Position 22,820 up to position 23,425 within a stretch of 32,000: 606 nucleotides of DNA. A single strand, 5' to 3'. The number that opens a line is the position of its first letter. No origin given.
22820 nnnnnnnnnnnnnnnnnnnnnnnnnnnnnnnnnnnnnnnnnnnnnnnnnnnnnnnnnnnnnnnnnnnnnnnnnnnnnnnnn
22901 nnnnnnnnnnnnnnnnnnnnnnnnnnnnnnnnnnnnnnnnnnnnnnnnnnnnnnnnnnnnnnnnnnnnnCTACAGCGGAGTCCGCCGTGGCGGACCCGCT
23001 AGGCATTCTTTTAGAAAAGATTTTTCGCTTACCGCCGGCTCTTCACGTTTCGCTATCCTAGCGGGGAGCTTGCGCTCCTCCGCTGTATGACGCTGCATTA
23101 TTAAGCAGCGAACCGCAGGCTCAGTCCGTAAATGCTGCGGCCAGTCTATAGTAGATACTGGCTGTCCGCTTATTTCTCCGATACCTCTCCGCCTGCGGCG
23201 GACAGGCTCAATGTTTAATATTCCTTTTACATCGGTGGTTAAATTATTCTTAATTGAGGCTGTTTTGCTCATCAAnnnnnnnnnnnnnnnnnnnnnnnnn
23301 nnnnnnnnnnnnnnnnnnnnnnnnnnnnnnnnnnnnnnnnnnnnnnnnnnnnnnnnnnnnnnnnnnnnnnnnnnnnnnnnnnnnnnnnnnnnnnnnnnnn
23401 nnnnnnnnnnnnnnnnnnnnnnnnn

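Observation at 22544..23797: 1.25-kb co-oriented mosaic repeat array (H-T2 / P / H-T1) fills the divergent gpsA-valS intergenic region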

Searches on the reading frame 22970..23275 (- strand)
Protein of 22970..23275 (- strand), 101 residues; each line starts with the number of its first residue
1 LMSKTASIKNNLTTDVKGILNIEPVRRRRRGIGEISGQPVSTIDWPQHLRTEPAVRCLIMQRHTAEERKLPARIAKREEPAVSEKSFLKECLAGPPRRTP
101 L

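Call 48: list_cluster_members(proteins=[window:22973-23275:-, window:11588-11785:-, window:4817-5005:+, window:22689-22844:-, window:23254-23406:+, window:11764-11916:+, window:11420-11572:+, window:4170-4328:+, window:4563-4688:+, window:11825-11971:+])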
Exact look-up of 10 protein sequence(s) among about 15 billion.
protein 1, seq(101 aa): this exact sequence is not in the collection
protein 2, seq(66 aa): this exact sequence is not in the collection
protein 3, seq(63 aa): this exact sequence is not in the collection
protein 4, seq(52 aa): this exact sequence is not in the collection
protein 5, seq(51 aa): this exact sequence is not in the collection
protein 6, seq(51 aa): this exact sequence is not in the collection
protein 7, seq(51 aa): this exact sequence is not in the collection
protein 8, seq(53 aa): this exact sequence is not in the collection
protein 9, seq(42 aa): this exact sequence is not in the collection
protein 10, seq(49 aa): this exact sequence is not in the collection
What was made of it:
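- Tried and rejected: None of ten repeat ORFs is in the protein collection (call 48).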

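Call 54: search_protein_representatives(protein=window:22970-23275:-)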
Query: 101 residues. Proteins with E-value up to 0.001 (for the whole library): 1; up to 1e-10: 0; up to 1e-30: 0. The best 1 are listed.
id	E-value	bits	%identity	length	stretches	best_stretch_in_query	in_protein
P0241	5.4e-09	52.5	57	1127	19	23-42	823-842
